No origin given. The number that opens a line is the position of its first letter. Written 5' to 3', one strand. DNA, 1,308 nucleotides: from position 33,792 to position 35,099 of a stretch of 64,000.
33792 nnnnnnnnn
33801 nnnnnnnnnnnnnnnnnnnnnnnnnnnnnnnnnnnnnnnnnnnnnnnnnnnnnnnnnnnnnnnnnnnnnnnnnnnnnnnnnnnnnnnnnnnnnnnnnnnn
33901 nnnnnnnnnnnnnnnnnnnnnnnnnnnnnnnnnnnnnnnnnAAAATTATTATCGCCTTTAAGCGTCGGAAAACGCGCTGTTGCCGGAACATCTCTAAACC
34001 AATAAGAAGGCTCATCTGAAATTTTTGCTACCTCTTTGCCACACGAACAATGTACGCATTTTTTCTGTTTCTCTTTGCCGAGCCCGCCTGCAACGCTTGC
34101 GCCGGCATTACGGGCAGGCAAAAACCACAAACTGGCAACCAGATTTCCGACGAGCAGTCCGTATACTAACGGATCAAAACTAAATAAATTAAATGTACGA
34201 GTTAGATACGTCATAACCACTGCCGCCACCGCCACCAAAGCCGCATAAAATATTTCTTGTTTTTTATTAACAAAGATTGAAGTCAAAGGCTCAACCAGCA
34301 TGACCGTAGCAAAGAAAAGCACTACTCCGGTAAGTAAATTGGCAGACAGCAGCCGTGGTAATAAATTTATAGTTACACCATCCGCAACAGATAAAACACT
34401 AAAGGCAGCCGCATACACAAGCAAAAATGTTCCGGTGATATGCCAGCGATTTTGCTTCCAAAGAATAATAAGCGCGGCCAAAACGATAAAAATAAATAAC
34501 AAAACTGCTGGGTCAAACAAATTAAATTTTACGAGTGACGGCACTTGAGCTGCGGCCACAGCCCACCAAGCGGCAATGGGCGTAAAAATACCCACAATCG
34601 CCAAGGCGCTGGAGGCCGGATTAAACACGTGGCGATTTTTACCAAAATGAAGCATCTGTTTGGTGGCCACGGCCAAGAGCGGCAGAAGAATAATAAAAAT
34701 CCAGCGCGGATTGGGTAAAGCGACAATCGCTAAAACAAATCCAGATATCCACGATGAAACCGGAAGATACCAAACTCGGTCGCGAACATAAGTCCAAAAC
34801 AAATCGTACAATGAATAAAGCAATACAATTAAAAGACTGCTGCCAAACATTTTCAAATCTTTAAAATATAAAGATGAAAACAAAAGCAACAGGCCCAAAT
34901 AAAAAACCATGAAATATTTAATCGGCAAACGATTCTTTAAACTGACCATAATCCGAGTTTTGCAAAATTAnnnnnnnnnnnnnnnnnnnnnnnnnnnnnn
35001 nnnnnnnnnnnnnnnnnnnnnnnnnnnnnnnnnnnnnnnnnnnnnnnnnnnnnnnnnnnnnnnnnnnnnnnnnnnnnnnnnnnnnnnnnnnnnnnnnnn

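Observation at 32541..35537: RnfD/NqrB-like membrane domain fused to an FAD oxidoreductase and a high-potential Rieske domain, next to a lipoprotein cupredoxin: a candidate undescribed membrane redox module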

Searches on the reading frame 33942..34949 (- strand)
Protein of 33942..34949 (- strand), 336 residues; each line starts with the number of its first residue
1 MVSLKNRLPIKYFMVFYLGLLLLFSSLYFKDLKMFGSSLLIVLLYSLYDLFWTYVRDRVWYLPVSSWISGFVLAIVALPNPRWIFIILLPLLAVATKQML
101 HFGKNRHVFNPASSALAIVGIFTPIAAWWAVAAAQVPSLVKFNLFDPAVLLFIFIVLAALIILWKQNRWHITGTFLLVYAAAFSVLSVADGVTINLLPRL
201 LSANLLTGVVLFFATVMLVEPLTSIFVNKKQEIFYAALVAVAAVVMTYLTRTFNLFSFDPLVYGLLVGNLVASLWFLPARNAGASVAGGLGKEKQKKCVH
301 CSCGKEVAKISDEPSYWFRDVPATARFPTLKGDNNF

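Call 5: search_protein_families(library=pfam, proteins=[window:33942-34949:-], max_evalue=10)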
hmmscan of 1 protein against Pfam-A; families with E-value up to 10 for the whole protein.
seq(336 aa): 2 families
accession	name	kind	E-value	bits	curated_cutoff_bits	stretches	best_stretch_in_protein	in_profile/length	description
PF03203.19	MerC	-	7.7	7.6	27.6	1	21-95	25-102/108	MerC mercury resistance protein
PF03839.21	Sec62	-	8.3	6.6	27.8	0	34-92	105-161/191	Translocation protein Sec62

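Call 6: search_protein_families(library=ncbifam, proteins=[window:33942-34949:-], max_evalue=10)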
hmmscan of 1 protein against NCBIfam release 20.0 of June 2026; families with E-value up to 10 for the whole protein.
seq(336 aa): 1 family
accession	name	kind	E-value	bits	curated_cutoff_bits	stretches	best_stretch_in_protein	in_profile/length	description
NF047986.1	C_WD1278_WD0630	domain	2.2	8.5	27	1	105-127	2-24/64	TomO hydrophobic C-terminal domain-containing protein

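Call 8: find_homologous_proteins(query=window:34101-34949:-, max_evalue=0.001)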
Query seq(283 aa) (283 aa): 33 proteins with E <= 0.001 among 8000 candidates.
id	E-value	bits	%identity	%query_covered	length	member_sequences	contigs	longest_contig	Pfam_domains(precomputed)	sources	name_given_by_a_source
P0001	4.7e-84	300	54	92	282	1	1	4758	PF03116.21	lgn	-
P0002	6.2e-79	283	53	98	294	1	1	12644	PF03116.21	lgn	-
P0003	1.9e-78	282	52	98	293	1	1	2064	-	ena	-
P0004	1.5e-77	279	51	98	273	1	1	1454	-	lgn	-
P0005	2.9e-73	265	53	98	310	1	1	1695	-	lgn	-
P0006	4.5e-72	261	49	98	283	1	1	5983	PF03116.21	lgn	-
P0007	1.5e-69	253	48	94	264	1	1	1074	-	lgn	-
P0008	6.6e-68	247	50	97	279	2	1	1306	PF03116.21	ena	-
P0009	2.6e-67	245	50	98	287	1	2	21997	PF03116.21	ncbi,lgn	-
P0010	3.2e-67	245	50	94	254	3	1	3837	-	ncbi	-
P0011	3.7e-67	245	49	97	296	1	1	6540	-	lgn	-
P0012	3.9e-66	242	47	99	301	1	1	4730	-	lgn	-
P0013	1.2e-65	240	46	98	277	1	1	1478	-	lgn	-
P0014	3.8e-65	238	46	99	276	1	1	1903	-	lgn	-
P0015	4.3e-65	238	46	99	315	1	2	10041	-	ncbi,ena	-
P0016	5.6e-65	238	44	97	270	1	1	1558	PF03116.21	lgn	-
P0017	1.5e-64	236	48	94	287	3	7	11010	PF03116.21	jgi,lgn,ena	-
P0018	4.5e-63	231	46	98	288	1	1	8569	PF03116.21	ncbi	ncbi:MAG: hypothetical protein WA001_02465 [Patescibacteria group bacterium]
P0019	1.1e-62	230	46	100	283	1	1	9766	PF03116.21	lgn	-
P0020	2.6e-62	229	45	99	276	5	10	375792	-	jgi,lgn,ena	jgi:Na+-translocating ferredoxin:NAD+ oxidoreductase RnfD subunit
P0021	3.4e-61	225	46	98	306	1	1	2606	PF03116.21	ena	-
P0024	7.3e-58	214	45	99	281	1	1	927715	PF03116.21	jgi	jgi:Na+-translocating ferredoxin:NAD+ oxidoreductase RnfD subunit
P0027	2.5e-56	209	45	97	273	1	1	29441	PF03116.21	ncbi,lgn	-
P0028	5.7e-56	208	45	98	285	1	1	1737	PF03116.21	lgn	-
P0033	3.8e-35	140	37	95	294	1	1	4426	PF03116.21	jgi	jgi:enediyne biosynthesis protein E5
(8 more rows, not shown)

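Call 9: find_encoding_contigs(protein=P0020, flank=6000, max_places=3)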
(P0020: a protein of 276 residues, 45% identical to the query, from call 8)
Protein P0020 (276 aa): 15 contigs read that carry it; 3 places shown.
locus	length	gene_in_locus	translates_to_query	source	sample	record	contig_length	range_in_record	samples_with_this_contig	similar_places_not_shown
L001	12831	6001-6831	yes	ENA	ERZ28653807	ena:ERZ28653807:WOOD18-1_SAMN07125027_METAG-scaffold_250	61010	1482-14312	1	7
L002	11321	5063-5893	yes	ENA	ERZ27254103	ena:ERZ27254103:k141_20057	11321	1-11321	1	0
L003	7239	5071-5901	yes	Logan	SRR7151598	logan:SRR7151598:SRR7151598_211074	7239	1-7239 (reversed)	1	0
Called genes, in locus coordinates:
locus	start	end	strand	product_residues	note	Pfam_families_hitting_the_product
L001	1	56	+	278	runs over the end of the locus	-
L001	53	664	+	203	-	-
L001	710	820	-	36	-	-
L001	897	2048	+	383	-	PF13439:Glyco_transf_4, PF13579:Glyco_trans_4_4 (weak), PF00534:Glycos_transf_1, PF13692:Glyco_trans_1_4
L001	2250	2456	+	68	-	-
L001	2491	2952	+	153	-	PF08327:AHSA1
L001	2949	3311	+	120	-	PF21805:Imm5_like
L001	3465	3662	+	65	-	PF00313:CSD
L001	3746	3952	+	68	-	-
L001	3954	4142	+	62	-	-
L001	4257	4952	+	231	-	PF00215:OMPdecase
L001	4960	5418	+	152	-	PF00293:NUDIX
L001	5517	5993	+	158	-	-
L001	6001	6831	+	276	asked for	-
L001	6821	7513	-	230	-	PF00355:Rieske, PF13806:Rieske_2, PF22543:Rieske_4 (weak)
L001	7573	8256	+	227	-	PF00970:FAD_binding_6 (weak), PF00175:NAD_binding_1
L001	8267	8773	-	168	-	PF03449:GreA_GreB_N, PF01272:GreA_GreB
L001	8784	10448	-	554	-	PF00999:Na_H_Exchanger, PF02254:TrkA_N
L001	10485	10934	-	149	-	PF00571:CBS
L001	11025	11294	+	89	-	PF00708:Acylphosphatase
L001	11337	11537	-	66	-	PF06348:DUF1059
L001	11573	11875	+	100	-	PF01035:DNA_binding_1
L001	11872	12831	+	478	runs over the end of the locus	PF01839:FG-GAP (faint), PF13517:FG-GAP_3, PF03734:YkuD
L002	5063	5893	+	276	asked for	-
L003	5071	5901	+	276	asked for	-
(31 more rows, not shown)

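Call 10: find_encoding_contigs(protein=P0024, flank=6000, max_places=2)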
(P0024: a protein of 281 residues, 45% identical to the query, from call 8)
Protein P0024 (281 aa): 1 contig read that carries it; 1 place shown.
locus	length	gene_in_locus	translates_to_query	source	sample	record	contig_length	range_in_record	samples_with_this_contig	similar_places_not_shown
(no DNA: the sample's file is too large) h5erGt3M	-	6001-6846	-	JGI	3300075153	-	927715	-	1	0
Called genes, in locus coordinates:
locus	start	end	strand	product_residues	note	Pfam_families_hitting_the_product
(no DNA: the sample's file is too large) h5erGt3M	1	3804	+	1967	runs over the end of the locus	?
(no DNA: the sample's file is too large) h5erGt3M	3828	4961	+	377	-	PF00395:SLH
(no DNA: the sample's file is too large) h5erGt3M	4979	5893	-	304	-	PF04072:LCM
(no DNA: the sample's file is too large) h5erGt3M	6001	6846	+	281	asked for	PF03116:NQR2_RnfD_RnfE (faint)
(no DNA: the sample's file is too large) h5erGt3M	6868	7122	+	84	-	PF00355:Rieske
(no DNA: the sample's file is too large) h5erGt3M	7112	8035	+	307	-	PF02525:Flavodoxin_2, PF03358:FMN_red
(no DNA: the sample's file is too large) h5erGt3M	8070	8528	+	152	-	PF13473:Cupredoxin_1, PF00127:Copper-bind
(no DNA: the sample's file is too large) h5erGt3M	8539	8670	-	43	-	-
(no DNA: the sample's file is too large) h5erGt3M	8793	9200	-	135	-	-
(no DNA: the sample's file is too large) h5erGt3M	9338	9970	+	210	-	-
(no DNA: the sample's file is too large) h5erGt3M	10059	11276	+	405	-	PF07787:TMEM43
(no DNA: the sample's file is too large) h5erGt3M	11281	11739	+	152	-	PF00300:His_Phos_1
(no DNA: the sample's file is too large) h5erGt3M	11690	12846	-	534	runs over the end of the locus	-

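Call 11: find_encoding_contigs(protein=P0002, flank=6000, max_places=2)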
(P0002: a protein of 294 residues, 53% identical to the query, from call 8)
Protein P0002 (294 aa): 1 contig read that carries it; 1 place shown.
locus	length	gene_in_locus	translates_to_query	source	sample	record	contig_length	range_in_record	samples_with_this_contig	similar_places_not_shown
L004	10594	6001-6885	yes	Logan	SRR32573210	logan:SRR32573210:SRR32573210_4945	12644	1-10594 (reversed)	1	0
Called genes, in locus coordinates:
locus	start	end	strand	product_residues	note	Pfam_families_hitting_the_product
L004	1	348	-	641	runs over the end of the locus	PF00251:Glyco_hydro_32N (faint), PF04041:Glyco_hydro_130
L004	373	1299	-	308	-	PF04041:Glyco_hydro_130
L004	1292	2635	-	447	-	PF04041:Glyco_hydro_130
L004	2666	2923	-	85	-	-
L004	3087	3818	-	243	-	PF00480:ROK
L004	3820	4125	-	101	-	PF22422:MGH1-like_GH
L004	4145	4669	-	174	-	-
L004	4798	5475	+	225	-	PF03009:GDPD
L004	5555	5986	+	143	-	PF13473:Cupredoxin_1 (weak), PF00127:Copper-bind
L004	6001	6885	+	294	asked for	PF03116:NQR2_RnfD_RnfE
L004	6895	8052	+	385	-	PF01946:Thi4 (weak), PF01262:AlaDh_PNT_C (weak), PF01494:FAD_binding_3 (weak), PF00890:FAD_binding_2, PF01134:GIDA (weak), PF01266:DAO, PF07992:Pyr_redox_2, PF13450:NAD_binding_8, +5 more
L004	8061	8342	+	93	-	PF00355:Rieske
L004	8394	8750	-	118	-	PF04343:DUF488, PF22751:DUF488-N3a, PF22752:DUF488-N3i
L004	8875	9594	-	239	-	PF02633:Creatininase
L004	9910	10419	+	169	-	-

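Call 14: search_solved_structures(query=A1, max_evalue=10, show_alignments=4)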
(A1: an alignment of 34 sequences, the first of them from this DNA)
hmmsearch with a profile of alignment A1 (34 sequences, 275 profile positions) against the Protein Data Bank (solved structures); distinct sequences matched with E-value up to 10: 0.

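Call 15: search_protein_families(library=pfam, alignment_id=A1, max_evalue=1)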
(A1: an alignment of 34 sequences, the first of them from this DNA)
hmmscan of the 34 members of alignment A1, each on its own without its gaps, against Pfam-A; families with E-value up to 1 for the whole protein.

A. member 1, seq(313 aa): 0 families

B. families by the number of members that match (of 34 scanned): 11 families
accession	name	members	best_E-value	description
PF03116.20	NQR2_RnfD_RnfE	21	1.3e-15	NQR2, RnfD, RnfE family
PF05875.18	Ceramidase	2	0.015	Ceramidase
PF24523.1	DUF7595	2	0.034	Domain of unknown function (DUF7595)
PF07235.16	DUF1427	1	0.0093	Protein of unknown function (DUF1427)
PF07869.17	DUF1656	1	0.013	Protein of unknown function (DUF1656)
PF21064.2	Reovirus_L2_N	1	0.13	Reovirus core-spike protein lambda-2 (L2), N-terminal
PF24661.1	DUF7649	1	0.21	Domain of unknown function (DUF7649)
PF13139.11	DUF3981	1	0.22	Domain of unknown function (DUF3981)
PF04210.18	MtrG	1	0.33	Tetrahydromethanopterin S-methyltransferase, subunit G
PF19868.4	DUF6341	1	0.46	Family of unknown function (DUF6341)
PF20136.4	DUF6526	1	0.85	Family of unknown function (DUF6526)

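Call 17: search_protein_families(library=pfam, proteins=[P0001, P0002, P0006, P0009, P0017, P0018, P0024, P0027, P0033, P0019], max_evalue=0.01)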
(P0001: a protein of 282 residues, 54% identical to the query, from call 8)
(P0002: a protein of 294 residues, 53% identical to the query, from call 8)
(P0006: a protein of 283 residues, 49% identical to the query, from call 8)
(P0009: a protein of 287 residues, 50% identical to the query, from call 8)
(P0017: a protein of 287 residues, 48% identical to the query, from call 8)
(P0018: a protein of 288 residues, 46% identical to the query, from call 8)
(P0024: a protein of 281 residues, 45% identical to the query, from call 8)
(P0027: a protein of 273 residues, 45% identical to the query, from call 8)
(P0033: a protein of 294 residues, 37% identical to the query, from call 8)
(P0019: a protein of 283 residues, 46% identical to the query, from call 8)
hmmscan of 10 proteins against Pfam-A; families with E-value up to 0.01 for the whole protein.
P0001 (282 aa): 1 family
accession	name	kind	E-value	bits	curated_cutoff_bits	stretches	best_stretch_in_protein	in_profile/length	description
PF03116.20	NQR2_RnfD_RnfE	-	3.4e-14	53.3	27.7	1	7-276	9-282/296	NQR2, RnfD, RnfE family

P0002 (294 aa): 1 family
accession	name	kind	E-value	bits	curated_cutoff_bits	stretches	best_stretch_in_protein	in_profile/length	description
PF03116.20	NQR2_RnfD_RnfE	-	1.1e-10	41.8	27.7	1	6-278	8-286/296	NQR2, RnfD, RnfE family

P0006 (283 aa): 1 family
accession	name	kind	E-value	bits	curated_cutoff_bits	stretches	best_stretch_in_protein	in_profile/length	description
PF03116.20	NQR2_RnfD_RnfE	-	5.7e-09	36.2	27.7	2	18-124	28-134/296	NQR2, RnfD, RnfE family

P0009 (287 aa): 0 families

P0017 (287 aa): 1 family
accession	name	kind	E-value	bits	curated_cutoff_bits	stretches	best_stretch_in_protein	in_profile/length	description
PF03116.20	NQR2_RnfD_RnfE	-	5.3e-09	36.3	27.7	2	114-256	157-286/296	NQR2, RnfD, RnfE family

P0018 (288 aa): 1 family
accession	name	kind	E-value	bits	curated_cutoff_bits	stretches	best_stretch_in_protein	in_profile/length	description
PF03116.20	NQR2_RnfD_RnfE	-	4.3e-12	46.5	27.7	2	5-128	8-134/296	NQR2, RnfD, RnfE family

P0024 (281 aa): 1 family
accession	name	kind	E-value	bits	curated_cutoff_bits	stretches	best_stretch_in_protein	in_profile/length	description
PF03116.20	NQR2_RnfD_RnfE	-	2.1e-09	37.6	27.7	1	6-134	8-136/296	NQR2, RnfD, RnfE family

P0027 (273 aa): 1 family
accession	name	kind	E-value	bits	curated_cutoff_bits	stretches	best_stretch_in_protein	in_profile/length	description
PF03116.20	NQR2_RnfD_RnfE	-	3.6e-09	36.9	27.7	2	11-130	14-136/296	NQR2, RnfD, RnfE family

P0033 (294 aa): 1 family
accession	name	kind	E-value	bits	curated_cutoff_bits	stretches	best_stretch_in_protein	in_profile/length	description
PF03116.20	NQR2_RnfD_RnfE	-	1.3e-15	58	27.7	1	15-263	19-284/296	NQR2, RnfD, RnfE family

P0019 (283 aa): 1 family
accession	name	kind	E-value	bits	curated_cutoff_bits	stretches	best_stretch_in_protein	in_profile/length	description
PF03116.20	NQR2_RnfD_RnfE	-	5.7e-12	46.1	27.7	2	138-265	170-285/296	NQR2, RnfD, RnfE family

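Call 20: find_related_loci(query=A1, collection=genome_contigs, flank=8000)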
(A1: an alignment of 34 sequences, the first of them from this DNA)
Query A1 (313 aa) in genome_contigs; peptide patterns used: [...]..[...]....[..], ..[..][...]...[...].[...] (x = any residue, [..] = any of these).
373 stretches matched a pattern; 170 encode a relative of the query (tblastn E <= 1e-3); the best 80 are kept; 80 distinct loci.
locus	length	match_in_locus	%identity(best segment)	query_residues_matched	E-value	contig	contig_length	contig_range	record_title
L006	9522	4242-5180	60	1-313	2e-124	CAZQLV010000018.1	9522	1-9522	MAG TPA_asm: uncultured Gammaproteobacteria bacterium isolate SRP193066_co2_436 genome assembly, contig: NODE_3733_lengt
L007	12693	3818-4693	66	1-313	2e-116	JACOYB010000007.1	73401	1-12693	MAG: Candidatus Magasanikbacteria bacterium isolate NC_groundwater_168_Ag_S-0.1um_42_11 S4_GD2017_2_S1_scaffold_164, who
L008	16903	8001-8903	56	1-313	9e-104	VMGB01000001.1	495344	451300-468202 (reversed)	MAG: Parcubacteria group bacterium Gr01-1014_13 G01um101413_scaffold_2, whole genome shotgun sequence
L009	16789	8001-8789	50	3-279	1e-75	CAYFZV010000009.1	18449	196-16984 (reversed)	MAG TPA_asm: uncultured Gammaproteobacteria bacterium isolate ERP113451_co1_105 genome assembly, contig: NODE_3492_lengt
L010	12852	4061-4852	50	4-280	2e-72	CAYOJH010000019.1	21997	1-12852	MAG TPA_asm: uncultured Gammaproteobacteria bacterium isolate SRP193066_co2_65 genome assembly, contig: NODE_1250_length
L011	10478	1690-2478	45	3-279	3e-67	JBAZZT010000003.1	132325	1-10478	MAG: Patescibacteria group bacterium isolate SO_2017_GW3_23 scaffold_149_c1_OW296A_2017, whole genome shotgun sequence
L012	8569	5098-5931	45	3-296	6e-65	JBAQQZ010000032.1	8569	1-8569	MAG: Patescibacteria group bacterium isolate MFD12007_ilm_asm_bin9 k127_107359, whole genome shotgun sequence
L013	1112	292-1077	46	3-280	5e-69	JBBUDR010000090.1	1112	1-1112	MAG: Patescibacteria group bacterium isolate H41-bin114_1 H41_bin114_1_000000000090, whole genome shotgun sequence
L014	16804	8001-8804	46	3-281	6e-62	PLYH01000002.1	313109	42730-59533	MAG: Candidatus Peregrinibacteria bacterium isolate palsa_1335 73.20120700_P3D.295_contig_34520, whole genome shotgun se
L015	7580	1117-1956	41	1-280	1e-61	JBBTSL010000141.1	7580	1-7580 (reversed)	MAG: Patescibacteria group bacterium isolate H41-bin286_1 H41_bin286_1_000000000141, whole genome shotgun sequence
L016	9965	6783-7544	41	4-277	1e-54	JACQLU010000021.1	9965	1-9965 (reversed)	MAG: Parcubacteria group bacterium isolate NC_groundwater_1211_Ag_S-0.1um_51_31 S_p1_S3_coassembly_k141_368562, whole ge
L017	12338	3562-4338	43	7-280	1e-52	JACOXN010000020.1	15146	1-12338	MAG: Candidatus Giovannonibacteria bacterium isolate NC_groundwater_154_Ag_S-0.1um_46_13 S4_GD2017_2_S1_scaffold_2542, w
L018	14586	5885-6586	43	4-251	8e-52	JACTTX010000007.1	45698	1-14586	MAG: Candidatus Magasanikiibacteriota bacterium isolate B4_bin.18 scaffold_241, whole genome shotgun sequence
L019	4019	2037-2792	41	10-274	5e-47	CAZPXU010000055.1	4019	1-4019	MAG TPA_asm: uncultured Candidatus Saccharibacteria bacterium isolate binchicken_co38_1060 genome assembly, contig: NODE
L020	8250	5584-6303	39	1-260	8e-46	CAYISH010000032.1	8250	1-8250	MAG TPA_asm: uncultured Candidatus Saccharibacteria bacterium isolate ERP119705_co6_1025 genome assembly, contig: NODE_1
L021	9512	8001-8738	36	3-269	1e-40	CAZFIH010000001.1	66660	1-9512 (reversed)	MAG TPA_asm: uncultured Bdellovibrionales bacterium isolate SRP141376_co2_5 genome assembly, contig: NODE_1086_length_66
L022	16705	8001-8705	37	5-248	3e-40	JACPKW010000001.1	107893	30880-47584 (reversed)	MAG: Candidatus Giovannonibacteria bacterium isolate NC_groundwater_505_Ag_S-0.1um_43_101 S35_SO-1_scaffold_23573, whole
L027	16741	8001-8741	30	11-271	5e-21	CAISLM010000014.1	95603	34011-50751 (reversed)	Candidatus Collierbacteria bacterium isolate AM-lipid-02-D9_bin-0599 genome assembly, contig: bin-0599:14/98, whole geno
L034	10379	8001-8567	31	49-271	3e-17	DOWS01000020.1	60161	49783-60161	MAG TPA_asm: Candidatus Daviesbacteria bacterium isolate UBA9644 contig_9271, whole genome shotgun sequence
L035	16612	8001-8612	27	49-269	3e-17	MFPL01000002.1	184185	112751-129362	MAG: Candidatus Levybacteria bacterium RIFCSPLOWO2_12_FULL_41_12 rifcsplowo2_12_scaffold_155, whole genome shotgun seque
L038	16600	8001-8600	30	65-281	2e-15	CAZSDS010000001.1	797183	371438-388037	MAG TPA_asm: uncultured Candidatus Saccharibacteria bacterium isolate SRP144015_co1_51 genome assembly, contig: NODE_1_l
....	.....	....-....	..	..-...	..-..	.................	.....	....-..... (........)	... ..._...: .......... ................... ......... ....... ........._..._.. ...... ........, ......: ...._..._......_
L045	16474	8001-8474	33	93-272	5e-13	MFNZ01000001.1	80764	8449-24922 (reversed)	MAG: Candidatus Levybacteria bacterium RIFCSPHIGHO2_02_FULL_37_13 rifcsphigho2_02_scaffold_1002, whole genome shotgun se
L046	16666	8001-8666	26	15-259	5e-13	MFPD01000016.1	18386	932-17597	MAG: Candidatus Levybacteria bacterium RIFCSPLOWO2_02_FULL_37_18 rifcsplowo2_02_scaffold_3842, whole genome shotgun sequ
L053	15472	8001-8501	32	63-241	1e-11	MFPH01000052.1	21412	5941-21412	MAG: Candidatus Levybacteria bacterium RIFCSPLOWO2_12_FULL_37_14 rifcsplowo2_12_scaffold_4755, whole genome shotgun sequ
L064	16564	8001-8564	23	49-266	2e-10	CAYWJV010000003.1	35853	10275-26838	MAG TPA_asm: uncultured Gammaproteobacteria bacterium isolate binchicken_co387_50 genome assembly, contig: NODE_685_leng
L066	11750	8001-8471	28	65-241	3e-10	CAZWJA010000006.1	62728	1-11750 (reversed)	MAG TPA_asm: uncultured Candidatus Saccharibacteria bacterium isolate SRP192515_co2_169 genome assembly, contig: NODE_28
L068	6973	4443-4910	28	92-272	5e-10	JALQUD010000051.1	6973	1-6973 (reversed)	MAG: Candidatus Saccharimonadia bacterium isolate DFJ.1 NODE_51_length_6973_cov_4.257541, whole genome shotgun sequence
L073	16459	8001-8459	29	104-272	3e-9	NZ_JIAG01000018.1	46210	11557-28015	Haematomicrobium sanguinis DSM 21259 O148DRAFT_scaffold00018.18_C, whole genome shotgun sequence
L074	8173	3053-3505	31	104-272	5e-9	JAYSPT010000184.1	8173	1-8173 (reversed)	MAG: Salinibacterium sp. isolate GFS_11581 GFS_11581_183, whole genome shotgun sequence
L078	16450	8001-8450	27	49-224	9e-9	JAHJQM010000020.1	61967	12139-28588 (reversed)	MAG: Candidatus Omnitrophota bacterium isolate OS_PC_MetaG.mb.108 OS_PC_MetaG.mb.108_k141_271208, whole genome shotgun s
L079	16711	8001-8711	26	20-282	1e-8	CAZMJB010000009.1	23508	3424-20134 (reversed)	MAG TPA_asm: uncultured Candidatus Saccharibacteria bacterium isolate SRP329715_co2_366 genome assembly, contig: NODE_43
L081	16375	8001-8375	30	91-234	2e-8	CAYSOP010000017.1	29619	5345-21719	MAG TPA_asm: uncultured Candidatus Saccharibacteria bacterium isolate SRP200132_co1_551 genome assembly, contig: NODE_26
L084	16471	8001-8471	31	63-241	4e-8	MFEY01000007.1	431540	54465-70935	MAG: Candidatus Doudnabacteria bacterium RIFCSPHIGHO2_12_FULL_48_16 rifcsphigho2_12_scaffold_47, whole genome shotgun se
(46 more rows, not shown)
